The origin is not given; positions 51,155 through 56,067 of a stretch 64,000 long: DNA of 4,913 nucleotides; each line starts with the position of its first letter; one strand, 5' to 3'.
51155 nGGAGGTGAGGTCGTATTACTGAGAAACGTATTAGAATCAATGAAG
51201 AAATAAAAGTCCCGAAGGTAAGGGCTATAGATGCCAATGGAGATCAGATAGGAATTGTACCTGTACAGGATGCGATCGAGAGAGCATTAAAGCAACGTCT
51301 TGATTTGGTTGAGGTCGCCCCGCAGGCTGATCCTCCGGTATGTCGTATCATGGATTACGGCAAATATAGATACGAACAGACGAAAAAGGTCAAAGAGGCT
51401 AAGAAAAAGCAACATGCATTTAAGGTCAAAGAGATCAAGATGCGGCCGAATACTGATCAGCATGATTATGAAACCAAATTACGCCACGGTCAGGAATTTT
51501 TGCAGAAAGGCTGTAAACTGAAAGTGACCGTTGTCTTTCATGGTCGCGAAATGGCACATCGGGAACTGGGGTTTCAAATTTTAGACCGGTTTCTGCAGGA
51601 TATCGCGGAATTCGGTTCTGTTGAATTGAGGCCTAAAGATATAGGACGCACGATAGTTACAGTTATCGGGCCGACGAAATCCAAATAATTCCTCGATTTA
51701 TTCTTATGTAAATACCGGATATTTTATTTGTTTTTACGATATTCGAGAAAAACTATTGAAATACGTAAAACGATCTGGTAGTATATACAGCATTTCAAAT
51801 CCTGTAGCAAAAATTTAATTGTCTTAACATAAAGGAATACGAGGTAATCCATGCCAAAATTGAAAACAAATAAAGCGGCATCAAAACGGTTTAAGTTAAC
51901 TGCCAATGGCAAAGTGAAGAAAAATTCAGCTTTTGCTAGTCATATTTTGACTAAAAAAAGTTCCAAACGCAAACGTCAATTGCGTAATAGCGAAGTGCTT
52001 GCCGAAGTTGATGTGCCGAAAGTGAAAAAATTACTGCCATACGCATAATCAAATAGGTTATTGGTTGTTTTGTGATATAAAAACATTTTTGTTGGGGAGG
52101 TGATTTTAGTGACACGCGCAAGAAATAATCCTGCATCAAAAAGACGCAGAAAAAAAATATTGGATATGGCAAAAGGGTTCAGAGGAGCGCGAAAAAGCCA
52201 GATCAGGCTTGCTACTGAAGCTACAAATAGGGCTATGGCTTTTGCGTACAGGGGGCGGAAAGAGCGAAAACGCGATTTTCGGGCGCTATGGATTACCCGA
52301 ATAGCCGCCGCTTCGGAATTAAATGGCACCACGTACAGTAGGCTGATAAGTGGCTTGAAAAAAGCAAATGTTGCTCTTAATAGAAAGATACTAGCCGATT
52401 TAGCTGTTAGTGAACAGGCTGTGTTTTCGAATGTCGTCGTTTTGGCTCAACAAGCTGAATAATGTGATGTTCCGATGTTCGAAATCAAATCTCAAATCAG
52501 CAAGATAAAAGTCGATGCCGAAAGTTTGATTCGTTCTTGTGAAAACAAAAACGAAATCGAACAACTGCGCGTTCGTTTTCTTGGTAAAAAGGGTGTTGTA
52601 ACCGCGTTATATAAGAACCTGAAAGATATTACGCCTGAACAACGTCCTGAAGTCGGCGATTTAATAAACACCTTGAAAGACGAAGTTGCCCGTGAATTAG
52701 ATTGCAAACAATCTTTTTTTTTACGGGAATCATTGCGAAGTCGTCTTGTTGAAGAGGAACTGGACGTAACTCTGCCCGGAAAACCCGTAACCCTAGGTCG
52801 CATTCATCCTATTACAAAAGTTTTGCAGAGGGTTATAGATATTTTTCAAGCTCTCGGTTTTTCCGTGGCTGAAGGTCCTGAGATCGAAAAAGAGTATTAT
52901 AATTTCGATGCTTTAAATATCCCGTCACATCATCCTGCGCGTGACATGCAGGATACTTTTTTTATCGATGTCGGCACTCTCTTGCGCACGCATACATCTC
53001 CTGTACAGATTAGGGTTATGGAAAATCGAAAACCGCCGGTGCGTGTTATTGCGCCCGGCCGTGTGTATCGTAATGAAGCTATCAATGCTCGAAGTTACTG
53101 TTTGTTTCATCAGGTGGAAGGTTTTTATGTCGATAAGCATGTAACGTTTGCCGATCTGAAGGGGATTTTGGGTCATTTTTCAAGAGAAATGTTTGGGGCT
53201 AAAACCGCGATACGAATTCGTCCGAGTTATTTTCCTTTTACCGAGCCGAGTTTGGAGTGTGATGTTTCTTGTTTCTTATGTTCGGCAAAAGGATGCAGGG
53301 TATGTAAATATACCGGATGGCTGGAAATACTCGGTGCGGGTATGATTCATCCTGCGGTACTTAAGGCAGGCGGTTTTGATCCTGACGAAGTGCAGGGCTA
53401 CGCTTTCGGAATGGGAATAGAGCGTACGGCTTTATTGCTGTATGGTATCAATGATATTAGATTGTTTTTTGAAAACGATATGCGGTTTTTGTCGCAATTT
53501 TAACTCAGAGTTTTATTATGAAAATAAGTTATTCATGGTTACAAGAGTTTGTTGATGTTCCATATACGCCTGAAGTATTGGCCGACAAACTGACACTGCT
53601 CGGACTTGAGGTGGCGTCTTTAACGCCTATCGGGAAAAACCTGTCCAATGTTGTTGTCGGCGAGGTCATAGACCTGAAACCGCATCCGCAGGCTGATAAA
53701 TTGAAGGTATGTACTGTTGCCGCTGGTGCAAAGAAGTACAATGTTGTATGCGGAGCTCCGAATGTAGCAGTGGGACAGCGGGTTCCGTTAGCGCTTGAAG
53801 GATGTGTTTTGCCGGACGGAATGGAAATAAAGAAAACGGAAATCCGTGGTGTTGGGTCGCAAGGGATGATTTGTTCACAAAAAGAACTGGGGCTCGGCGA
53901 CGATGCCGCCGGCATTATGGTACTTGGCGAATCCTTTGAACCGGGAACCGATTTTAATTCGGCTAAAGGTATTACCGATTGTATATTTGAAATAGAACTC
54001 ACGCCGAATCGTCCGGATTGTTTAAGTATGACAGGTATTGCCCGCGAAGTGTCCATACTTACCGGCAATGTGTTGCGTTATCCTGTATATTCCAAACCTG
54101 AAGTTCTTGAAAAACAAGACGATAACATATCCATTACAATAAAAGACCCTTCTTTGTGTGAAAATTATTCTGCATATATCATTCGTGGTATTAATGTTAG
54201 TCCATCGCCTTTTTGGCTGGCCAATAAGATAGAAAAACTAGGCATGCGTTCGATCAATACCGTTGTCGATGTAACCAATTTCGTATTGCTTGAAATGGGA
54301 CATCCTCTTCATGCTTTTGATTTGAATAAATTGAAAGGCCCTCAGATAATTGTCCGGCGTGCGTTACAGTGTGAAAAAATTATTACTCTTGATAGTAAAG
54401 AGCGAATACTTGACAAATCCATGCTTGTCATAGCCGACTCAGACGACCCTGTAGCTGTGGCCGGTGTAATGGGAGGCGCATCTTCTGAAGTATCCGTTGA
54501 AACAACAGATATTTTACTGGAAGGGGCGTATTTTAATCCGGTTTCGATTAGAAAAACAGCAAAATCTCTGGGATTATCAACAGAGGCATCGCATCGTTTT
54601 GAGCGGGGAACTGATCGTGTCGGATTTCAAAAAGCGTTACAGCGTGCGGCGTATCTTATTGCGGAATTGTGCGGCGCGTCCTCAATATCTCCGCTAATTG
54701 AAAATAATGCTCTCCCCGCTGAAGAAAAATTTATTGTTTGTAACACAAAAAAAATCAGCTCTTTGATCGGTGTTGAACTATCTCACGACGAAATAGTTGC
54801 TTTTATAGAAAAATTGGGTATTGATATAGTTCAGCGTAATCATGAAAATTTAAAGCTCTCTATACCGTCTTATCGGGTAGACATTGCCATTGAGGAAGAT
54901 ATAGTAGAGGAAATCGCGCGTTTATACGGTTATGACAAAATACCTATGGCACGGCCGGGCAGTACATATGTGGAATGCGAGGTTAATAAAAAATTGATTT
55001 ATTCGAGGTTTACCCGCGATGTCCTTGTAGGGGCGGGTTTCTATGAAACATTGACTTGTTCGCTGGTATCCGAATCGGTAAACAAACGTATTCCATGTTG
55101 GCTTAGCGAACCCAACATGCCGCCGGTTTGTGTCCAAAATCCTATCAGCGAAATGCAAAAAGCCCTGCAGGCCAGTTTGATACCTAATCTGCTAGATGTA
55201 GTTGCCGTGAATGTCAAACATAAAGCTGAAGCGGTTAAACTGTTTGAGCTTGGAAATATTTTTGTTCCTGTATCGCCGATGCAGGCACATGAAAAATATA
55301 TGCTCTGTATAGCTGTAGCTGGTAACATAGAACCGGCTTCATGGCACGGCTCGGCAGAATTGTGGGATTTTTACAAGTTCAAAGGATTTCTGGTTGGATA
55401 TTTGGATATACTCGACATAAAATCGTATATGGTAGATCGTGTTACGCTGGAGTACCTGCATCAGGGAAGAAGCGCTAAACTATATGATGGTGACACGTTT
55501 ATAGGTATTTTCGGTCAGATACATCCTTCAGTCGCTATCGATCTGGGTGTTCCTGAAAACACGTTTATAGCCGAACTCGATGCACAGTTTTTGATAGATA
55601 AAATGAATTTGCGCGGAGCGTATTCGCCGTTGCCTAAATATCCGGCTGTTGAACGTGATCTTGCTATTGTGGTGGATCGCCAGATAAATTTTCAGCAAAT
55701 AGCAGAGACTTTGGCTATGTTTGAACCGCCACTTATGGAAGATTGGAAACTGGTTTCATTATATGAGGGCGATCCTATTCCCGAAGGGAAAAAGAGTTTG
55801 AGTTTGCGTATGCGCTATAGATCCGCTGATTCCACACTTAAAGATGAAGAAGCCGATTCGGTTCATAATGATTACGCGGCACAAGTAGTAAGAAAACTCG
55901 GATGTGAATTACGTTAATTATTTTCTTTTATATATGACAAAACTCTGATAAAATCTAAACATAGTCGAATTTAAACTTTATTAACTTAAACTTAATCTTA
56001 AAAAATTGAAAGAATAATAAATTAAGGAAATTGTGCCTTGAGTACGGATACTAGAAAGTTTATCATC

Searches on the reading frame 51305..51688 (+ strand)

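Call 67: search_protein_families(library=ncbifam, proteins=[window:51305-51688:+], max_evalue=0.00001)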
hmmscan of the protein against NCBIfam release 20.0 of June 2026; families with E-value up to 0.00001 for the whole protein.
window:51305-51688:+ (127 aa): 1 family
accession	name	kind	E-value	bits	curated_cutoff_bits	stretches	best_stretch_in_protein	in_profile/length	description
TIGR00168.2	infC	equivalog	6.1e-50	169.3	60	1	1-125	45-169/170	translation initiation factor IF-3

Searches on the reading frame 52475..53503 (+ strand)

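Call 17: search_protein_families(library=pfam, proteins=[window:52475-53503:+], max_evalue=0.0001)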
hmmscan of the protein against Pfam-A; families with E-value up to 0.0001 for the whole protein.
window:52475-53503:+ (342 aa): 2 families
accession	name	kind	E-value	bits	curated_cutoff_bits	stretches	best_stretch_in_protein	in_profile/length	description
PF01409.25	tRNA-synt_2d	-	1.1e-99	333.4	19.8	1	96-342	2-246/246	tRNA synthetases class II core domain (F)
PF02912.23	Phe_tRNA-synt_N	-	1.4e-18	67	22.3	1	24-87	2-65/69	Aminoacyl tRNA synthetase class II, N-terminal domain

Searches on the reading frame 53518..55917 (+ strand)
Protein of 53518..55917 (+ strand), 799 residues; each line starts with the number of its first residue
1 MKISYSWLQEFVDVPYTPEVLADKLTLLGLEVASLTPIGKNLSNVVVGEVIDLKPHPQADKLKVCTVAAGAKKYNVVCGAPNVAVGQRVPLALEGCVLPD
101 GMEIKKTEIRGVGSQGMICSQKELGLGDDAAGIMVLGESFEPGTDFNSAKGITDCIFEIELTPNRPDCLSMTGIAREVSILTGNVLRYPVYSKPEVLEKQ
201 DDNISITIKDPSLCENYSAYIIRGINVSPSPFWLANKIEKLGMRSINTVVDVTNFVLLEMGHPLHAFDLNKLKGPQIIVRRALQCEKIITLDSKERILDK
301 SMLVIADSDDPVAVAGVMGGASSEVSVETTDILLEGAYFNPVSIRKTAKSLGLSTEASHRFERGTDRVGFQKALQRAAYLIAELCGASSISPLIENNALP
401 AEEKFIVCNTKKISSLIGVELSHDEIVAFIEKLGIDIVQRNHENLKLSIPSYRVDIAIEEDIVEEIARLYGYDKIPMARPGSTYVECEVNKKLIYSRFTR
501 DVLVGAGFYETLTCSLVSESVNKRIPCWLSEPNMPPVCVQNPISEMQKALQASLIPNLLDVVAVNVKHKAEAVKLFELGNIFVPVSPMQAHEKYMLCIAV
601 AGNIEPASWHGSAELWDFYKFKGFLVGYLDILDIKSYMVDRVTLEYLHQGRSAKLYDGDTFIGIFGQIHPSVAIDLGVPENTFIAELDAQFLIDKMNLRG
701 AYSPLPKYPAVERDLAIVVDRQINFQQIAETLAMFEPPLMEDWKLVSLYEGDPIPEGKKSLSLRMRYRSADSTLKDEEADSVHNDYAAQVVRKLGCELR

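Call 28: search_protein_families(library=pfam, proteins=[window:53518-55917:+], max_evalue=0.0001)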
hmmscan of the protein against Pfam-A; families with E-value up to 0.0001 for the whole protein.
window:53518-55917:+ (799 aa): 5 families
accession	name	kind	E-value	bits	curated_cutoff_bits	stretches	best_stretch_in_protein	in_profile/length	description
PF03483.22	B3_4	-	4.2e-67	225.5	29.3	1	214-386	2-174/174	B3/4 domain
PF17759.6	tRNA_synthFbeta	-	1.5e-48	165.5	22.4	1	475-688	1-213/214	Phenylalanyl tRNA synthetase beta chain CLM domain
PF03147.19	FDX-ACB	-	2.9e-25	89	31.1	1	706-799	1-94/94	Ferredoxin-fold anticodon binding domain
PF03484.21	B5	-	1.5e-22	80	28.6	1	407-472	2-67/67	tRNA synthetase B5 domain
PF01588.26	tRNA_bind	-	8.4e-21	74.3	27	1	45-144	1-95/96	Putative tRNA binding domain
